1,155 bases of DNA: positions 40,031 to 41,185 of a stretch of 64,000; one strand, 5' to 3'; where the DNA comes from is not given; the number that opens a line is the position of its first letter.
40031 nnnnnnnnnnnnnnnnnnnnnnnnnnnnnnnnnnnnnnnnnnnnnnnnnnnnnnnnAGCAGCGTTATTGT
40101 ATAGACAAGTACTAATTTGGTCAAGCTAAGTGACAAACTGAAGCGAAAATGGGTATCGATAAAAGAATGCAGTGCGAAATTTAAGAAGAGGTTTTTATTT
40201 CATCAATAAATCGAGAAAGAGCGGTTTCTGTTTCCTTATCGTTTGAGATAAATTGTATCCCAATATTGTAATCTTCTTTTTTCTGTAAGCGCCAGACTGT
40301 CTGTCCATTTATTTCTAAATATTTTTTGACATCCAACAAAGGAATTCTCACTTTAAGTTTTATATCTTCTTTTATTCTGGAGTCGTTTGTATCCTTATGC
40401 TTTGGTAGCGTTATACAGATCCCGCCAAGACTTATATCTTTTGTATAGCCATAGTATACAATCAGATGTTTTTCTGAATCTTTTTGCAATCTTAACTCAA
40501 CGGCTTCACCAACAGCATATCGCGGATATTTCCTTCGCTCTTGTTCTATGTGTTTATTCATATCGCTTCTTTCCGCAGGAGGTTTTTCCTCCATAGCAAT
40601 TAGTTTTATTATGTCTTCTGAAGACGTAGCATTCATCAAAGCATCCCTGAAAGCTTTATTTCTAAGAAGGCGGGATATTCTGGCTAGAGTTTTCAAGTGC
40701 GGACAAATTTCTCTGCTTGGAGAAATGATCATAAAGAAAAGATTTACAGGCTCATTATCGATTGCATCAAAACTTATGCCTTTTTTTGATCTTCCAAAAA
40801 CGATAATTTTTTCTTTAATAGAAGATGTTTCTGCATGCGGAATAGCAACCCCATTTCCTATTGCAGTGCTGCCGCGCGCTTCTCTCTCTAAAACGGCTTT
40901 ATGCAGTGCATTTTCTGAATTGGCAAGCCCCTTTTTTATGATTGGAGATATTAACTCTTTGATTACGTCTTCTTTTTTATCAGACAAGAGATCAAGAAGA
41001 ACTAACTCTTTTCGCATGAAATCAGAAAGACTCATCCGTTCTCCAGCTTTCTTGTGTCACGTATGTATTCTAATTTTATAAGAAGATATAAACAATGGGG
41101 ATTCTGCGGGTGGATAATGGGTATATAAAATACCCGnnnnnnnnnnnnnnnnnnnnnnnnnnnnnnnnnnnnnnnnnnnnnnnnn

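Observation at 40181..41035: EIIA(Ntr)-PilZ fusion protein: a possible link between PTS-Ntr signalling and c-di-GMP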

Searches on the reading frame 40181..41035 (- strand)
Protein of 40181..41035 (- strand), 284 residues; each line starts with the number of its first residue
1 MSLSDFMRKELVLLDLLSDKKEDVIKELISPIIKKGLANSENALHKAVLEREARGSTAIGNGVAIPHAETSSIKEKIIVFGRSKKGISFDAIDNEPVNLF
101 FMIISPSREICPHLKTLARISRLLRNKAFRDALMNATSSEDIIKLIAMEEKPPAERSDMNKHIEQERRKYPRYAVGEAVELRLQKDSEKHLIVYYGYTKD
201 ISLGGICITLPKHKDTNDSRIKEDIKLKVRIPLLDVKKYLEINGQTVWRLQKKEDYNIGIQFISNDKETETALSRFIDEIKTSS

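Call 3: search_protein_families(library=pfam, proteins=[window:40181-41035:-], max_evalue=0.01)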
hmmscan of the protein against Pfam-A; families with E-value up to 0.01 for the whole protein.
window:40181-41035:- (284 aa): 2 families
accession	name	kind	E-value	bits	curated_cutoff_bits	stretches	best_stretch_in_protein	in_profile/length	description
PF00359.27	PTS_EIIA_2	-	1.2e-39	136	27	1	6-147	2-142/144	Phosphoenolpyruvate-dependent sugar phosphotransferase system, EIIA 2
PF07238.19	PilZ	-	1.3e-15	58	22.5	1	166-278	1-101/102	PilZ domain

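Call 4: search_protein_families(library=ncbifam, proteins=[window:40181-41035:-], max_evalue=0.01)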
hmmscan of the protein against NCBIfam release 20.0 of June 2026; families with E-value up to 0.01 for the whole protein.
window:40181-41035:- (284 aa): 11 families
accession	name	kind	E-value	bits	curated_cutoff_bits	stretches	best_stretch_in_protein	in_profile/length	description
TIGR00848.1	fruA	subfamily_domain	1.3e-33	115.6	103.5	1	7-133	2-129/129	fructose PTS transporter subunit IIA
TIGR01419.1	nitro_reg_IIA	equivalog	1.8e-24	86.2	138.7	1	3-146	2-143/145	PTS IIA-like nitrogen regulatory protein PtsN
NF008145.0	PRK10896.1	equivalog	7.7e-24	84.2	221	1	25-150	31-157/161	PTS IIA-like nitrogen regulatory protein PtsN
NF007389.0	PRK09913.1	equivalog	8.7e-23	80.9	151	1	9-146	6-142/148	PTS fructose transporter subunit IIA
NF007293.0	PRK09765.1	equivalog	5.9e-19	68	763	1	1-161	2-164/639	PTS 2-O-a-mannosyl-D-glycerate transporter subunit IIABC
NF008319.0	PRK11109.1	equivalog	3e-11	43.2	302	1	17-152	14-145/376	fused PTS fructose transporter subunit IIA/HPr protein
NF011663.0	PRK15083.1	subfamily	6.2e-09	34.4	589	1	8-149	498-637/639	PTS mannitol transporter subunit IICBA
TIGR02266.1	gmx_TIGR02266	paralog_domain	1.2e-05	25.4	68.7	1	179-278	2-96/96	TIGR02266 family protein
NF007236.0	PRK09665.1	equivalog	1.3e-05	25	139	1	20-139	14-135/150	PTS galactitol transporter subunit IIA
NF007366.0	PRK09863.1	equivalog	0.0002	19.9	426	1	23-105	467-544/586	putative frv operon regulatory protein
NF010351.0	PRK13779.1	equivalog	0.00026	20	766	1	17-69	14-64/503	bifunctional PTS system fructose-specific transporter subunit IIA/HPr protein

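Call 5: find_homologous_proteins(query=window:40181-41035:-, max_evalue=0.00001)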
Query window:40181-41035:- (284 aa): 123 proteins with E <= 0.00001 among 2099 candidates; the best 120 are listed.
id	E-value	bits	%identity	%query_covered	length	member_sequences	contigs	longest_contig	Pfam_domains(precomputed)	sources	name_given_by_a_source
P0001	9.6e-179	610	100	100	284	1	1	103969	PF07238.20,PF00359.28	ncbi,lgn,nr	ncbi:fructose PTS transporter subunit IIA [bacterium]|nr:fructose PTS transporter subunit IIA [bacte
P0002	1.4e-159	547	91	100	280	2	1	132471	PF07238.20,PF00359.28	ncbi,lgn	ncbi:MAG: fructose PTS transporter subunit IIA [bacterium]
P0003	1.2e-155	535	89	100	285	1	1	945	PF07238.20,PF00359.28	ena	-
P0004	8.4e-151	519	85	100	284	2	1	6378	PF07238.20,PF00359.28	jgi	-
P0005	8.5e-151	519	86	100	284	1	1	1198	PF07238.20,PF00359.28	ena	-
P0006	2.2e-148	511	87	99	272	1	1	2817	PF07238.20,PF00359.28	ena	-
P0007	2.5e-144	497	82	99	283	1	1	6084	PF07238.20,PF00359.28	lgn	-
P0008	1.3e-143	495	83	100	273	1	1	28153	PF07238.20,PF00359.28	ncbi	-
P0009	7.0e-141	486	81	99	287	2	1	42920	PF07238.20,PF00359.28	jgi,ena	-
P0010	2.2e-140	485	82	99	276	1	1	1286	PF07238.20,PF00359.28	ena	-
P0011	9.3e-137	473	81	99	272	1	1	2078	PF07238.20,PF00359.28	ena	-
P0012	5.5e-135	467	78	99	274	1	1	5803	PF07238.20,PF00359.28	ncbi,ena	-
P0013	1.3e-134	466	75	100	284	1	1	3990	PF07238.20,PF00359.28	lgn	-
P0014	2.5e-134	465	76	100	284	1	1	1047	PF07238.20,PF00359.28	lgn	-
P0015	3.9e-134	464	76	100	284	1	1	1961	PF07238.20,PF00359.28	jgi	-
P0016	1.7e-133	462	79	100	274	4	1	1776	PF07238.20,PF00359.28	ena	-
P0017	1.1e-128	446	78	100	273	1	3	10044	PF07238.20,PF00359.28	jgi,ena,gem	-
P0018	3.4e-127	441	76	100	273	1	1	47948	PF07238.20,PF00359.28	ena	-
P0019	8.0e-127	440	75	99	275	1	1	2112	PF07238.20,PF00359.28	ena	-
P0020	3.6e-126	438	75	100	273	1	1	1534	PF07238.20,PF00359.28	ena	-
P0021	8.2e-123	427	69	99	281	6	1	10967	PF07238.20,PF00359.28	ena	-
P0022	3.5e-122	425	69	99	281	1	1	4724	PF07238.20,PF00359.28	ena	-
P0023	1.9e-121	423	69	99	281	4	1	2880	PF07238.20,PF00359.28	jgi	-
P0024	3.0e-121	422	69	99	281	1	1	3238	PF07238.20,PF00359.28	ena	-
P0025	4.9e-121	421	69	99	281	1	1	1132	PF07238.20,PF00359.28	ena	-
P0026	5.3e-121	421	69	99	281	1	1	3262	PF07238.20,PF00359.28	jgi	-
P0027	6.4e-121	421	69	99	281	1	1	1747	PF07238.20,PF00359.28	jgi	-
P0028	1.2e-120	420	68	99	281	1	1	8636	PF07238.20,PF00359.28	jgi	-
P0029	2.5e-120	419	68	99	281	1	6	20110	PF07238.20,PF00359.28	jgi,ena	-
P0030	3.5e-120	418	68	99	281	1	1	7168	PF07238.20,PF00359.28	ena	-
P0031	3.7e-120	418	68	99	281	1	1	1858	PF07238.20,PF00359.28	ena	-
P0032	4.6e-120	418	69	99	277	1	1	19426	PF07238.20,PF00359.28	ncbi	-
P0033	1.2e-119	417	68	99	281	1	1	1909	PF07238.20,PF00359.28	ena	-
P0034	4.2e-119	415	71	98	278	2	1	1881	PF07238.20,PF00359.28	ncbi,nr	ncbi:PTS sugar transporter subunit IIA [bacterium]|nr:PTS sugar transporter subunit IIA [bacterium]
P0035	2.2e-117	409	66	99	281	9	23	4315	PF07238.20,PF00359.28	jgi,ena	-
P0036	5.0e-116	405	67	99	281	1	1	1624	PF07238.20,PF00359.28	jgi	-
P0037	4.9e-79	283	76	65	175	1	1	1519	PF00359.28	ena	-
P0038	1.0e-76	276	86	55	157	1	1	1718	PF00359.28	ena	-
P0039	1.8e-76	275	86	55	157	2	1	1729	PF00359.28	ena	-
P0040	1.8e-70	255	78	55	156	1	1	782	PF00359.28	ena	-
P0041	2.5e-68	248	76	55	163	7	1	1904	PF00359.28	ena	-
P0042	4.7e-68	248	78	54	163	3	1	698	PF00359.28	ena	-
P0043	8.5e-67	243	74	55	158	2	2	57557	PF00359.28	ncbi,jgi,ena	-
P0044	2.3e-66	242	79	53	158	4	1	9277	PF00359.28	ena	-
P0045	8.2e-66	240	74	55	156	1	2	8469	PF00359.28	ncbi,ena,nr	ncbi:PTS sugar transporter subunit IIA [bacterium]|nr:PTS sugar transporter subunit IIA [bacterium]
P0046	8.7e-59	217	62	41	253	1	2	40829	PF07238.20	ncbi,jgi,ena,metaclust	metaclust:\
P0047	1.9e-56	209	82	43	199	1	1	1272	PF00359.28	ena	-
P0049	1.1e-45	174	68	42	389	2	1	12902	PF07238.20,PF07714.24,PF00069.32,PF03109.23,PF17667.8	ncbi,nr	ncbi:MAG: serine/threonine-protein kinase [bacterium]|nr:serine/threonine-protein kinase [bacterium]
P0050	9.4e-42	161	65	42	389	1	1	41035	PF07238.20,PF07714.24,PF00069.32,PF03109.23,PF14531.13,PF01163.29,PF17667.8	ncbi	ncbi:MAG: serine/threonine-protein kinase [bacterium]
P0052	2.2e-35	140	46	53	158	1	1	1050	PF00359.28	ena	-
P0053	2.9e-35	140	46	53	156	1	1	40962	PF00359.28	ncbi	ncbi:MAG: PTS sugar transporter subunit IIA [Candidatus Omnitrophota bacterium]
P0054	4.1e-35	140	46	53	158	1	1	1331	PF00359.28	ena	-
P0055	1.2e-34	138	47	53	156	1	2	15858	PF00359.28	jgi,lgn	jgi:fructose-specific phosphotransferase system IIA component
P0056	2.6e-34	137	45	53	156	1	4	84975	PF00359.28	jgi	jgi:fructose-specific phosphotransferase system IIA component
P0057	5.3e-34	136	45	53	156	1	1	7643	PF00359.28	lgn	-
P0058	5.9e-34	136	47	47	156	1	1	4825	PF00359.28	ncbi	-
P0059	1.6e-33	134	44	53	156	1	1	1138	PF00359.28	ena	-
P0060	1.8e-33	134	45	53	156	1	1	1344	PF00359.28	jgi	jgi:PTS system nitrogen regulatory IIA component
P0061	2.1e-33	134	45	53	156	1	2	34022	PF00359.28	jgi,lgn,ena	-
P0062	1.1e-31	128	44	53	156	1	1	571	PF00359.28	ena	-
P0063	2.2e-31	127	45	53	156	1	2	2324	PF00359.28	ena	-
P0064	5.7e-29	119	43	53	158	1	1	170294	PF00359.28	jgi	jgi:PTS system nitrogen regulatory IIA component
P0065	1.2e-28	118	42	53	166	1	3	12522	PF00359.28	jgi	jgi:PTS system nitrogen regulatory IIA component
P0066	1.2e-25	109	47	45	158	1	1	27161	PF00359.28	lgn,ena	-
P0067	1.1e-24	105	39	51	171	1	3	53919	PF00359.28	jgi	jgi:fructose-specific phosphotransferase system IIA component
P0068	4.6e-24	103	39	53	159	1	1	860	PF00359.28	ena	-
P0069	5.9e-24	103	40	51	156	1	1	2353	PF00359.28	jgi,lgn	-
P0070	1.2e-23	102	39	53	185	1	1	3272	PF00359.28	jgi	jgi:mannitol/fructose-specific phosphotransferase system IIA component (Ntr-type)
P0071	3.4e-23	100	35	51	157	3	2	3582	PF00359.28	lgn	-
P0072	7.7e-23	99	39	51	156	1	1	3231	PF00359.28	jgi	-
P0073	1.2e-22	99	35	51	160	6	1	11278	PF00359.28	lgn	-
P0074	2.4e-22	98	41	51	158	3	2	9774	PF00359.28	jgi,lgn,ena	-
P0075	4.0e-22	97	35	56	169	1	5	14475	PF00359.28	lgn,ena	-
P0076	9.2e-22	96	42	52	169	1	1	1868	PF00359.28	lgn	-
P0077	5.3e-21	93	38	53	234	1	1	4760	PF12728.14,PF00359.28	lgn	-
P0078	3.9e-20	90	39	49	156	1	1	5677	PF00359.28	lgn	-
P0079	4.7e-20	90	39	43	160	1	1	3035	PF00359.28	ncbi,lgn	ncbi:MAG: PTS sugar transporter subunit IIA [Pseudomonadota bacterium]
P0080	4.9e-20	90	38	53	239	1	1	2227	PF12728.14,PF00359.28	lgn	-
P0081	9.5e-20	89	40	53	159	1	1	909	PF00359.28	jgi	jgi:PTS system nitrogen regulatory IIA component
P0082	5.4e-19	87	36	51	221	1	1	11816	PF12728.14,PF00359.28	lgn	-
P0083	6.3e-19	86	33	51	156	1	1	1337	PF00359.28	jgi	jgi:mannitol/fructose-specific phosphotransferase system IIA component (Ntr-type)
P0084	1.1e-18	86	42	45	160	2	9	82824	PF00359.28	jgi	jgi:PTS system nitrogen regulatory IIA component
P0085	1.6e-18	85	41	46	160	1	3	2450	PF00359.28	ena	-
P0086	1.7e-18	85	42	46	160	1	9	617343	PF00359.28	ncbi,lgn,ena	-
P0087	6.1e-18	83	37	53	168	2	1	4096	PF00359.28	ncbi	-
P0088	1.1e-17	82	40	51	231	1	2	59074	PF12728.14,PF00359.28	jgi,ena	-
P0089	1.8e-17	82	49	36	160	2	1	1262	PF00359.28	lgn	-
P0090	3.6e-17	81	49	36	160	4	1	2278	PF00359.28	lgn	-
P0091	6.6e-17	80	35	53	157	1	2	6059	PF00359.28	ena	-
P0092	2.7e-16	78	33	60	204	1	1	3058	PF00359.28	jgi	jgi:PTS system nitrogen regulatory IIA component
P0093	8.1e-16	76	37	50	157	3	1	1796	PF00359.28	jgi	jgi:PTS system nitrogen regulatory IIA component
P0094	9.8e-16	76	36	53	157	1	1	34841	PF00359.28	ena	-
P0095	1.1e-15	76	36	53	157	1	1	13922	PF00359.28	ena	-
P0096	1.1e-15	76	36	53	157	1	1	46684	PF00359.28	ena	-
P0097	1.3e-15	76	36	53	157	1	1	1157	PF00359.28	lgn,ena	-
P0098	1.4e-15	76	33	51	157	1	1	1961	PF00359.28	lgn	-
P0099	1.5e-15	75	36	53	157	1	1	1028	PF00359.28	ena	-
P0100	1.7e-15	75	37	44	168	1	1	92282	PF00359.28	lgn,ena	-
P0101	2.2e-15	75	36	53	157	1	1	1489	PF00359.28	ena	-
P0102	2.3e-15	75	36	53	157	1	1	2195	PF00359.28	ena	-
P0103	6.9e-15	73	32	51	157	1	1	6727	PF00359.28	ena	-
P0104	8.0e-15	73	33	46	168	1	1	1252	PF00359.28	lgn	-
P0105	9.3e-15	73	32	51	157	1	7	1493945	PF00359.28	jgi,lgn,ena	jgi:PTS system nitrogen regulatory IIA component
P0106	9.8e-15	73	32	52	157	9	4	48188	PF00359.28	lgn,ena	-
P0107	1.0e-14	73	34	51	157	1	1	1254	PF00359.28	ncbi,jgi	-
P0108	1.1e-14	73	33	49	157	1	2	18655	PF00359.28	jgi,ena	-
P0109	1.1e-14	73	35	53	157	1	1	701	PF00359.28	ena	-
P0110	1.8e-14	72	32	51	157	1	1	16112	PF00359.28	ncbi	ncbi:MAG: PTS sugar transporter subunit IIA [Porticoccaceae bacterium]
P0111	2.5e-14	71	34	53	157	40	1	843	PF00359.28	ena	-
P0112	2.6e-14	71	32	51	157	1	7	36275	PF00359.28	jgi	jgi:PTS system nitrogen regulatory IIA component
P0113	3.8e-14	71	37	50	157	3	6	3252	PF00359.28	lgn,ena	-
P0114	4.0e-14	71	34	48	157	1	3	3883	PF00359.28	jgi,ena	-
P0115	4.6e-14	71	32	51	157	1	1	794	PF00359.28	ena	-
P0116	4.6e-14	71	34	49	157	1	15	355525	PF00359.28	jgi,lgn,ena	-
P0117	9.4e-14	70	34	51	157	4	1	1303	PF00359.28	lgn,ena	-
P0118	1.5e-13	69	32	53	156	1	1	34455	PF00359.28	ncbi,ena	ncbi:MAG: PTS sugar transporter subunit IIA [Porticoccaceae bacterium]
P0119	1.9e-13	69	33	49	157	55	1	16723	PF00359.28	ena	-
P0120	3.7e-13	68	31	53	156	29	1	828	PF00359.28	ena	-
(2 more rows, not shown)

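Call 9: find_encoding_contigs(protein=P0001, flank=10000, max_places=3)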
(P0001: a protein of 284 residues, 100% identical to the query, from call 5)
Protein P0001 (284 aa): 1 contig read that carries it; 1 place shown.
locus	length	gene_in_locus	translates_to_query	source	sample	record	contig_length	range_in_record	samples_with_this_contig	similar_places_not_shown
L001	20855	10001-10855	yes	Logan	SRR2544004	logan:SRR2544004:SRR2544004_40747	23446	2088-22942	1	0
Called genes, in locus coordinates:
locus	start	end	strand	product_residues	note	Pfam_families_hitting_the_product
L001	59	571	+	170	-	PF07963:N_methyl (weak), PF08334:T2SSG (faint)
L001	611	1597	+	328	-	PF01075:Glyco_transf_9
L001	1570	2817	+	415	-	PF04932:Wzy_C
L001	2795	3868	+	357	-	PF00534:Glycos_transf_1, PF13692:Glyco_trans_1_4, PF13524:Glyco_trans_1_2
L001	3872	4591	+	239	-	PF01522:Polysacc_deac_1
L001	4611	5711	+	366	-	PF05170:AsmA, PF13116:YhdP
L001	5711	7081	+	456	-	PF01743:PolyA_pol, PF12627:PolyA_pol_RNAbd, PF01966:HD, PF13735:tRNA_NucTran2_2 (weak)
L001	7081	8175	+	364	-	PF13439:Glyco_transf_4, PF00534:Glycos_transf_1, PF13692:Glyco_trans_1_4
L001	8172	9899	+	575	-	PF00989:PAS, PF08448:PAS_4, PF13188:PAS_8 (faint), PF13426:PAS_9, PF08448:PAS_4, PF00196:GerE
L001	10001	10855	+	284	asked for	PF00359:PTS_EIIA_2, PF07238:PilZ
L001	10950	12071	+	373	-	PF13439:Glyco_transf_4, PF13477:Glyco_trans_4_2, PF13579:Glyco_trans_4_4, PF20706:GT4-conflict (weak), PF00534:Glycos_transf_1, PF13692:Glyco_trans_1_4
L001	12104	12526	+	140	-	PF07238:PilZ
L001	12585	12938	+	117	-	PF04186:FxsA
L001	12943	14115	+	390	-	PF13439:Glyco_transf_4, PF13579:Glyco_trans_4_4, PF00534:Glycos_transf_1, PF13692:Glyco_trans_1_4, PF13524:Glyco_trans_1_2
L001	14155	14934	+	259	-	PF06452:CBM9_1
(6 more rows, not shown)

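Call 10: find_encoding_contigs(protein=P0002, flank=10000, max_places=2)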
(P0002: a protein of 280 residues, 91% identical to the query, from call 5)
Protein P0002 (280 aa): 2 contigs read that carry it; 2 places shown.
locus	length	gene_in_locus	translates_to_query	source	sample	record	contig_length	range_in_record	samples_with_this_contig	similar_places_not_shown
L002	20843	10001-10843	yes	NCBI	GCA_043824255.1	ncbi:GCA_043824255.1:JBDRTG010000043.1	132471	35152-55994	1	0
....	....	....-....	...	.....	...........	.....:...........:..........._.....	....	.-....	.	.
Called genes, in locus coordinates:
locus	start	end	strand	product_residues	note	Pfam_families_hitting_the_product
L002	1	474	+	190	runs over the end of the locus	PF07963:N_methyl (weak), PF08334:T2SSG (weak)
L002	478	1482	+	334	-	PF01075:Glyco_transf_9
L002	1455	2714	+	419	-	PF04932:Wzy_C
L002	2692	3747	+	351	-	PF00534:Glycos_transf_1, PF13692:Glyco_trans_1_4, PF13524:Glyco_trans_1_2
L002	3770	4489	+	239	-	PF01522:Polysacc_deac_1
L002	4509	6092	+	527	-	PF05170:AsmA (weak), PF13116:YhdP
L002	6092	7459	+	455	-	PF01743:PolyA_pol, PF12627:PolyA_pol_RNAbd, PF01966:HD (weak), PF13735:tRNA_NucTran2_2 (weak)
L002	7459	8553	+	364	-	PF13439:Glyco_transf_4, PF00534:Glycos_transf_1, PF13692:Glyco_trans_1_4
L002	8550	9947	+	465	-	PF13188:PAS_8 (faint), PF00989:PAS (weak), PF08448:PAS_4, PF13426:PAS_9 (weak), PF00196:GerE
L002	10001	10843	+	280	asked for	PF00359:PTS_EIIA_2, PF07238:PilZ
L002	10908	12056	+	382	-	PF13439:Glyco_transf_4, PF13477:Glyco_trans_4_2, PF13579:Glyco_trans_4_4, PF13524:Glyco_trans_1_2 (faint), PF20706:GT4-conflict (weak), PF00534:Glycos_transf_1, PF13692:Glyco_trans_1_4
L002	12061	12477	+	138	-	PF07238:PilZ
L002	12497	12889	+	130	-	PF04186:FxsA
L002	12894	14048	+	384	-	PF13439:Glyco_transf_4, PF13579:Glyco_trans_4_4, PF00534:Glycos_transf_1, PF13692:Glyco_trans_1_4, PF13524:Glyco_trans_1_2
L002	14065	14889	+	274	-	PF04951:Peptidase_M55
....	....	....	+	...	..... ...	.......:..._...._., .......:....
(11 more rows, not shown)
